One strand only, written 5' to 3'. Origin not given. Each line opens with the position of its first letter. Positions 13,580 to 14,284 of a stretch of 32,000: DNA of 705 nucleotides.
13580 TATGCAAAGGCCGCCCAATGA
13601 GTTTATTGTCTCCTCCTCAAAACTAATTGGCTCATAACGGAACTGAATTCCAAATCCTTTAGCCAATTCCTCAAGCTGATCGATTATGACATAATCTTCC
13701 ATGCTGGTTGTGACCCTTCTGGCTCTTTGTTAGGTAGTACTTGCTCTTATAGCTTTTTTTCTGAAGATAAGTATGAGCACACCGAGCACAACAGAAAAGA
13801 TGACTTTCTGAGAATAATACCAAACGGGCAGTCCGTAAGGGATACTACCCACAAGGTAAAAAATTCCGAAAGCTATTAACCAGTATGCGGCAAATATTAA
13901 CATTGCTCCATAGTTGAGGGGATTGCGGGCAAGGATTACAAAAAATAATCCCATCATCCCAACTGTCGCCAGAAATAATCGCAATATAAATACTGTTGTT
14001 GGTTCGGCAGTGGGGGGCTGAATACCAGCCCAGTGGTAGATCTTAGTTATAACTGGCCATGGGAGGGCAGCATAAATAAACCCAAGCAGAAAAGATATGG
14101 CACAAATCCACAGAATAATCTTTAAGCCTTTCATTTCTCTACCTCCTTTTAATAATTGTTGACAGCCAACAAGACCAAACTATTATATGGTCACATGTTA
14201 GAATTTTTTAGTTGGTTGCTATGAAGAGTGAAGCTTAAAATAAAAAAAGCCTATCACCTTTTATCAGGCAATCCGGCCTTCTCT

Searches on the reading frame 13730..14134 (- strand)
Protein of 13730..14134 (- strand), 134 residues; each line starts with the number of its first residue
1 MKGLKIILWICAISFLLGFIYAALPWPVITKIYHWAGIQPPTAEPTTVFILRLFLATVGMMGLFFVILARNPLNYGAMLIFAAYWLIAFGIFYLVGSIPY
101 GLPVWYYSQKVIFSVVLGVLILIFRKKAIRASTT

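Call 14: find_encoding_contigs(protein=window:13730-14134:-, flank=10000, max_places=10)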
Protein window:13730-14134:- (134 aa): 10 contigs read that carry it; 5 places shown.
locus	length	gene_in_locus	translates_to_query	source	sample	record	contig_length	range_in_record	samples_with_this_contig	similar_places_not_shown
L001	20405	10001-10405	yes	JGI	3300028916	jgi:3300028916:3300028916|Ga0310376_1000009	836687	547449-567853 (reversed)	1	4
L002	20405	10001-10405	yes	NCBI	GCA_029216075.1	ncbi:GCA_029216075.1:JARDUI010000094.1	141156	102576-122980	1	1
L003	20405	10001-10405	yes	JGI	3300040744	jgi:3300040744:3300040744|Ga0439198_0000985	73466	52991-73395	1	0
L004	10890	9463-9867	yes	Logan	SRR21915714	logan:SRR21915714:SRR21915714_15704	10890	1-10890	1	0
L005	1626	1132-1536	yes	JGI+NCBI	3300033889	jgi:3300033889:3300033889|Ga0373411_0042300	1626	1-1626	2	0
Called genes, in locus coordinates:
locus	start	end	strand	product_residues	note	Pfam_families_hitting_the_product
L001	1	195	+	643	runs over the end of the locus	PF02463:SMC_N, PF11398:DUF2813 (weak), PF13175:AAA_15, PF13476:AAA_23, PF13514:AAA_27 (weak), PF13555:AAA_29 (weak), PF13304:AAA_21, PF20469:OLD-like_TOPRIM, +1 more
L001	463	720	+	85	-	-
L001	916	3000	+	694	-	PF01555:N6_N4_Mtase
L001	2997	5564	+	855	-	PF04851:ResIII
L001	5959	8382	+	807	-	PF28530:DUF8426, PF01878:EVE (weak), PF20720:nSTAND3 (weak), PF07728:AAA_5, PF28529:McrB_lid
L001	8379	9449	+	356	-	PF10117:McrBC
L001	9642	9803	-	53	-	-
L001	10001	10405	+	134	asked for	-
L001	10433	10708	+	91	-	-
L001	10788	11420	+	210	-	PF02163:Peptidase_M50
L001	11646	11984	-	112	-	PF13560:HTH_31, PF12844:HTH_19 (weak), PF13443:HTH_26, PF01381:HTH_3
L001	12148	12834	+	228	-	-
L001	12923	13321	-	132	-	-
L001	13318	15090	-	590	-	-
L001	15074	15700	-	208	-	PF12965:DUF3854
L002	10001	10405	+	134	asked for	-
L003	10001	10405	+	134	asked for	-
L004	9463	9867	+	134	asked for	-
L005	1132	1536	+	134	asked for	-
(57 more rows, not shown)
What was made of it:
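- Gene callers disagree on strand and frame (call 14).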

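Call 16: search_protein_families(library=pfam, proteins=[window:13730-14134:-], max_evalue=0.01)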
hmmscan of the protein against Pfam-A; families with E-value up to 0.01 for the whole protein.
window:13730-14134:- (134 aa): 0 families

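Call 41: find_homologous_proteins(query=window:13730-14134:-, max_evalue=0.00001)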
Query window:13730-14134:- (134 aa): 81 proteins with E <= 0.00001 among 143 candidates.
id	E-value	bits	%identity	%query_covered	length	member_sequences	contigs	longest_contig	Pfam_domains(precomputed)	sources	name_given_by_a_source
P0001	3.1e-79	282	100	100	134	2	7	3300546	-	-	-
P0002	2.5e-63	231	84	100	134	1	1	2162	-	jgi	jgi:hypothetical protein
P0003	3.3e-61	224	79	100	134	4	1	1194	-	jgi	jgi:hypothetical protein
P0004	4.4e-61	223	82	97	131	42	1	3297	-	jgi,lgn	-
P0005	5.8e-60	220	78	100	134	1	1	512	-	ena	-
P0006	3.8e-59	217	77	100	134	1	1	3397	-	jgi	jgi:hypothetical protein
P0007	6.2e-58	213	77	100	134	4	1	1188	-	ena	-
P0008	1.5e-57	212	78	100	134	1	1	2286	-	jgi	jgi:hypothetical protein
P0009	1.1e-56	209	76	96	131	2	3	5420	-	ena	-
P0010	1.3e-56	209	75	99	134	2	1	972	-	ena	-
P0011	2.2e-54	202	73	100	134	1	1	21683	-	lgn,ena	-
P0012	5.0e-54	200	72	100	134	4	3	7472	-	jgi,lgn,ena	-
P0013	8.4e-54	200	75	96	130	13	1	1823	-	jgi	-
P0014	2.7e-52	195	73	96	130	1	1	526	-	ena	-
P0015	5.9e-52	194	72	97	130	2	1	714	-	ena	-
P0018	1.8e-51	192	73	98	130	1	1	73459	-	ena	-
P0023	4.3e-51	191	69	100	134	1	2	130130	-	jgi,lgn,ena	-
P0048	4.3e-43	165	62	99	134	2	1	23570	-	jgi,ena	-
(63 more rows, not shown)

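Call 45: find_encoding_contigs(protein=P0018, flank=8000, max_places=2)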
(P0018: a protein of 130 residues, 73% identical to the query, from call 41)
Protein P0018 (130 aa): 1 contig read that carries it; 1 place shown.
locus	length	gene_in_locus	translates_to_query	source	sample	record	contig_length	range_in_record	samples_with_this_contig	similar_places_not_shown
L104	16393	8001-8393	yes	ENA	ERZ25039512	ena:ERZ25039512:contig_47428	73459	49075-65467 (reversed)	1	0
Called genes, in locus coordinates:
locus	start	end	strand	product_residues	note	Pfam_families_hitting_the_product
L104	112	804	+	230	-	-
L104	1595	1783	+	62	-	-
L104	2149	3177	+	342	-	PF02463:SMC_N, PF13175:AAA_15, PF13476:AAA_23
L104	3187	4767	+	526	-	PF13304:AAA_21 (faint)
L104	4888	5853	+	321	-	-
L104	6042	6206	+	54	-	-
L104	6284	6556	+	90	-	PF04480:DUF559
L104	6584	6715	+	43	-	-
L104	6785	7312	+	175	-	PF01613:Flavin_Reduct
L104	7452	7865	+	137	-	-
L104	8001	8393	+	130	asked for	-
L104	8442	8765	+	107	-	-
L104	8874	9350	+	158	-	PF01144:CoA_trans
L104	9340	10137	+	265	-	PF01144:CoA_trans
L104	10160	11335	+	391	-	-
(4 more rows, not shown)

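Call 46: find_encoding_contigs(protein=P0023, flank=8000, max_places=2)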
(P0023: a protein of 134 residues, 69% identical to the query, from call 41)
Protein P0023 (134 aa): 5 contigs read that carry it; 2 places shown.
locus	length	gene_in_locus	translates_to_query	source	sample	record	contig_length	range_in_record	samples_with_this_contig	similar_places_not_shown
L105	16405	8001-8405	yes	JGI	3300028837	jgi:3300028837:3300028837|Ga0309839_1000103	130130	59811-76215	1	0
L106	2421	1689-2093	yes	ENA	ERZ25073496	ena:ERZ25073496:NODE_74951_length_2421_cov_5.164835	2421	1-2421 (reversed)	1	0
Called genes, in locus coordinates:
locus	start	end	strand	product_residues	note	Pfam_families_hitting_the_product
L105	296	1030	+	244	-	PF05175:MTS (weak), PF13847:Methyltransf_31 (weak), PF08241:Methyltransf_11, PF08242:Methyltransf_12, PF13649:Methyltransf_25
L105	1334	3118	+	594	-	-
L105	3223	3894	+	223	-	PF17789:MG4 (faint), PF13620:CarboxypepD_reg (weak)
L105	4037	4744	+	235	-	PF12796:Ank_2, PF13637:Ank_4, PF13857:Ank_5, PF00023:Ank (weak), PF13637:Ank_4 (weak), PF12796:Ank_2, PF13857:Ank_5, PF00023:Ank (weak), +1 more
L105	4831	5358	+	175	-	-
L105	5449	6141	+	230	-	PF01177:Asp_Glu_race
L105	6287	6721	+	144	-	-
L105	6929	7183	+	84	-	-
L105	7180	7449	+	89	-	-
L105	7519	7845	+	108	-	PF01906:YbjQ_1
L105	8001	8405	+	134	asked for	-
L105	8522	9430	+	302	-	-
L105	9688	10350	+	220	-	-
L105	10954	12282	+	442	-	PF00877:NLPC_P60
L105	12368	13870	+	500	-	PF02638:GHL10, PF13620:CarboxypepD_reg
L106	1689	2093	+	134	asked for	-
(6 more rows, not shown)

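Call 47: find_encoding_contigs(protein=P0011, flank=8000, max_places=2)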
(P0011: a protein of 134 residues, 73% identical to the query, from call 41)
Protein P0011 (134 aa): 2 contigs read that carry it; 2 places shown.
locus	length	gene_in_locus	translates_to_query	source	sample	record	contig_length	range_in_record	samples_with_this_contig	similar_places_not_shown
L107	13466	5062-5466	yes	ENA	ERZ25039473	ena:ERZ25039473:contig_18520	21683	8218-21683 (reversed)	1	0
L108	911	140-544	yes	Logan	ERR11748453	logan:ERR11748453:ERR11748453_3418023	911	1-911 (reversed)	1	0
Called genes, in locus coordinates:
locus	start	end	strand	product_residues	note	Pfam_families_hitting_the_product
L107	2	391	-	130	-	?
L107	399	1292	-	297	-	PF01636:APH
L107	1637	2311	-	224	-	PF07730:HisKA_3, PF02518:HATPase_c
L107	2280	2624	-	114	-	-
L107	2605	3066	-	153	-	-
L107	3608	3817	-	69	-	-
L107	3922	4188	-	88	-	-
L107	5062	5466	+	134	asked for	-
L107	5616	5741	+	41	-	-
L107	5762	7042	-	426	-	PF05598:DUF772, PF13751:DDE_Tnp_1_6 (faint), PF01609:DDE_Tnp_1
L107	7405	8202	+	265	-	PF01261:AP_endonuc_2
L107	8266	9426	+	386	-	-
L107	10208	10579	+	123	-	PF06314:ADC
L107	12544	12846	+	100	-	PF01527:HTH_Tnp_1, PF13518:HTH_28 (weak)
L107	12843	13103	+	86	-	PF13276:HTH_21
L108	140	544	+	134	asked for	-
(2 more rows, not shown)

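Call 48: find_encoding_contigs(protein=P0048, flank=8000, max_places=2)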
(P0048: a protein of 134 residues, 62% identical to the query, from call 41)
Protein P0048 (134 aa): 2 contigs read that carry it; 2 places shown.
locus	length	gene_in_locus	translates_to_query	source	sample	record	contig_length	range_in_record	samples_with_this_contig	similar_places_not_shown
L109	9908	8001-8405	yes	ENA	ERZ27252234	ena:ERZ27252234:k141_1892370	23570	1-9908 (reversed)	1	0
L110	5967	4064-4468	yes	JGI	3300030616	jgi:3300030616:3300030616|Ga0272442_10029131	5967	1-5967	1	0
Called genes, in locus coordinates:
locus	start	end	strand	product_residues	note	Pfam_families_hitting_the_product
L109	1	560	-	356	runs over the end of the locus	PF00728:Glyco_hydro_20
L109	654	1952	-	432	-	PF01408:GFO_IDH_MocA, PF19051:GFO_IDH_MocA_C2, PF02894:GFO_IDH_MocA_C (weak), PF22725:GFO_IDH_MocA_C3 (weak)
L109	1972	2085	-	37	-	-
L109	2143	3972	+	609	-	PF00474:SSF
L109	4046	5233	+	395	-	PF04041:Glyco_hydro_130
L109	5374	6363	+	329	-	PF01408:GFO_IDH_MocA, PF03447:NAD_binding_3 (weak), PF22725:GFO_IDH_MocA_C3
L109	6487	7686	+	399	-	PF07221:GlcNAc_2-epim, PF03663:Glyco_hydro_76 (faint)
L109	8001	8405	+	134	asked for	-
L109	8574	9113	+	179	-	PF08212:Lipocalin_2, PF00061:Lipocalin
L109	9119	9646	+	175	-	PF00583:Acetyltransf_1, PF13673:Acetyltransf_10, PF13508:Acetyltransf_7, PF08445:FR47 (weak)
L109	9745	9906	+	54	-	?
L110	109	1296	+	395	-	PF04041:Glyco_hydro_130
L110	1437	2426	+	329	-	PF01408:GFO_IDH_MocA, PF03447:NAD_binding_3 (weak), PF22725:GFO_IDH_MocA_C3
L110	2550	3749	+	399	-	PF07221:GlcNAc_2-epim, PF03663:Glyco_hydro_76 (faint)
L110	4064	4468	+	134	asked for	-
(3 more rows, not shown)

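Call 72: find_encoding_contigs(protein=P0004, flank=5000, max_places=3)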
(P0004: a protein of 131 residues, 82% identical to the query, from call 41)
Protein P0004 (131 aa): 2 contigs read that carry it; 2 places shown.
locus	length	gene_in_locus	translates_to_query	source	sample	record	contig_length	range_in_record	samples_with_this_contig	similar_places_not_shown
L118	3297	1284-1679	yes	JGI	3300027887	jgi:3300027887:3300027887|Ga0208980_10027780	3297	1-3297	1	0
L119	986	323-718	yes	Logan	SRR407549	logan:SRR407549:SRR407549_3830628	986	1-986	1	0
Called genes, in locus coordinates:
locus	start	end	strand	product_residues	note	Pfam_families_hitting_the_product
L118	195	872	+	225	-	PF01863:YgjP-like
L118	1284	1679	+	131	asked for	-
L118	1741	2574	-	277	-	PF00248:Aldo_ket_red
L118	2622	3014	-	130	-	PF01042:Ribonuc_L-PSP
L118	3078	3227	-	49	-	-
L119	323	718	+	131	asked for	-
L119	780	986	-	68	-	?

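Call 73: find_encoding_contigs(protein=P0012, flank=6000, max_places=3)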
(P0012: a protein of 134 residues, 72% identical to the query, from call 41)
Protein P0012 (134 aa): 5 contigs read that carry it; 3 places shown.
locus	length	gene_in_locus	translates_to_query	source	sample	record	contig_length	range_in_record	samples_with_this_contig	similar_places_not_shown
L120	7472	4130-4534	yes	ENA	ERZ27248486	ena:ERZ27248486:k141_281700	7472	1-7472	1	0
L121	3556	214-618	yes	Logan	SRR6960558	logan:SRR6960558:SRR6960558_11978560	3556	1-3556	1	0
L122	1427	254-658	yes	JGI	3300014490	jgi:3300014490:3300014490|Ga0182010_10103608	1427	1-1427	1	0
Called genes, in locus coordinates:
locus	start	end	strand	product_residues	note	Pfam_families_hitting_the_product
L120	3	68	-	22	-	?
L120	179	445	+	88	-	-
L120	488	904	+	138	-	-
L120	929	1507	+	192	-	-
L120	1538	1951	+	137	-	PF16747:Adhesin_E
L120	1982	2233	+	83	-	-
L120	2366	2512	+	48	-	-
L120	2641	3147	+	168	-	-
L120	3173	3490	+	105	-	-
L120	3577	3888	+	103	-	-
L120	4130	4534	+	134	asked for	-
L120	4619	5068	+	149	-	-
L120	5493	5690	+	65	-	-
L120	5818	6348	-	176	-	PF14366:DUF4410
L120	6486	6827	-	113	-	-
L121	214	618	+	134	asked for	-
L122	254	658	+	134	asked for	-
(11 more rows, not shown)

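Call 74: find_encoding_contigs(protein=P0009, flank=5000, max_places=3)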
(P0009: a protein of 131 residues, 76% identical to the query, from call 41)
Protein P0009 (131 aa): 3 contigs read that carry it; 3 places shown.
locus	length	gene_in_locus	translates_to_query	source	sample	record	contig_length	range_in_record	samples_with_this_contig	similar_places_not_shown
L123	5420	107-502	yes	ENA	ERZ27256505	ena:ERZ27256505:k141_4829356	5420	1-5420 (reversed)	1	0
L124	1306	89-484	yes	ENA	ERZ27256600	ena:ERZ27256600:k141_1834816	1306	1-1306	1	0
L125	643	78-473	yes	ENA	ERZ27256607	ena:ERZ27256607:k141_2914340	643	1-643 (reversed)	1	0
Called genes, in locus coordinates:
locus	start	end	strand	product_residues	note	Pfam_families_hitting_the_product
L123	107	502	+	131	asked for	-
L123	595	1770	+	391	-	-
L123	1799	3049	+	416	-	PF00070:Pyr_redox (faint), PF00890:FAD_binding_2 (weak), PF01266:DAO (weak), PF01494:FAD_binding_3 (faint), PF03486:HI0933_like, PF12831:FAD_oxidored (weak), PF13450:NAD_binding_8, PF22780:HI0933_like_1st, +4 more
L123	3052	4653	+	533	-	PF28550:DUF8436, PF03486:HI0933_like (faint), PF21688:FAD-depend_C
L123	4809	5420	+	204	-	?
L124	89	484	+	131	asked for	-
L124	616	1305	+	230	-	?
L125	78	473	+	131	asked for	-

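Call 86: search_protein_families(library=ncbifam, proteins=[window:13730-14134:-], max_evalue=0.001)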
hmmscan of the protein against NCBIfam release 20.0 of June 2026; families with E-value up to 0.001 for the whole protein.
window:13730-14134:- (134 aa): 0 families

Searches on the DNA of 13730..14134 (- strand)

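Call 71: search_rna_families(sources=[L038, L052, L023, L030, L040, L033, L093, L064, L085, L108], threshold=evalue, max_evalue=1)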
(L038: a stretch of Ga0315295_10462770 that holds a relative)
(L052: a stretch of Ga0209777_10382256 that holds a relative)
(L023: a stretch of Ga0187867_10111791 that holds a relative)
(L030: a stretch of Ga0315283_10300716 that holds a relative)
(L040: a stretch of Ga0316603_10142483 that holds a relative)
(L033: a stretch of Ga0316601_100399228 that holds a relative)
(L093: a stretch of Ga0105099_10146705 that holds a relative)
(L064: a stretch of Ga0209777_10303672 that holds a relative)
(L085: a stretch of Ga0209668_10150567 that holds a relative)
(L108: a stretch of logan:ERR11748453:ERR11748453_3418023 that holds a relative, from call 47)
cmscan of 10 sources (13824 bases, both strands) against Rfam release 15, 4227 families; matches with E-value up to 1: 12.
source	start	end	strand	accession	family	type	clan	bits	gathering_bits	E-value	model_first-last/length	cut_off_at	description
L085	4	90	-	RF03509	mir-4660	Gene; miRNA;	-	30.8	87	0.0062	1-86/86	no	mir-4660 microRNA precursor family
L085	3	93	-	RF04087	MIR5565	Gene; miRNA;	-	29.9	80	0.0039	1-109/109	no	MIR5565 microRNA precursor family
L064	433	513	-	RF00078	MicA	Gene; sRNA;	-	28.6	41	0.58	1-75/75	no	MicA sRNA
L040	57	153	-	RF01770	rimP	Cis-reg; leader;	-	27.7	47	0.53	1-102/102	no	Gammaprotebacteria rimP leader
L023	1309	1399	+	RF02748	FtrB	Gene; sRNA;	-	26.5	66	0.9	1-115/115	no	Francisella sRNA B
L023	1065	1132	-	RF02527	SSRC38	Gene; sRNA;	-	25.3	80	0.63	1-166/166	no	Streptococcus sRNA SSRC38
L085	3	91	-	RF00884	MIR815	Gene; miRNA;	-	25.3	63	0.33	1-81/81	no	MIR815 microRNA precursor family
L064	422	491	+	RF01393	isrJ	Gene; sRNA;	-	25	37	0.49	1-75/75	no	isrJ Hfq binding RNA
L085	14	83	+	RF03464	mir-465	Gene; miRNA;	CL00136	24.7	65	0.28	1-79/79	no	mir-465 microRNA precursor family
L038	932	1002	+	RF02837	anti-hemB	Gene; sRNA;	-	23.7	49.5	0.067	1-81/81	no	Burkholderia RNA 7 (anti-hemB)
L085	7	90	-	RF03308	MIR848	Gene; miRNA;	-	22.1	90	0.8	1-97/97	no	MIR848 microRNA precursor family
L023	1135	1231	+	RF00023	tmRNA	Gene;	CL00001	17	47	0.0018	1-374/374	no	transfer-messenger RNA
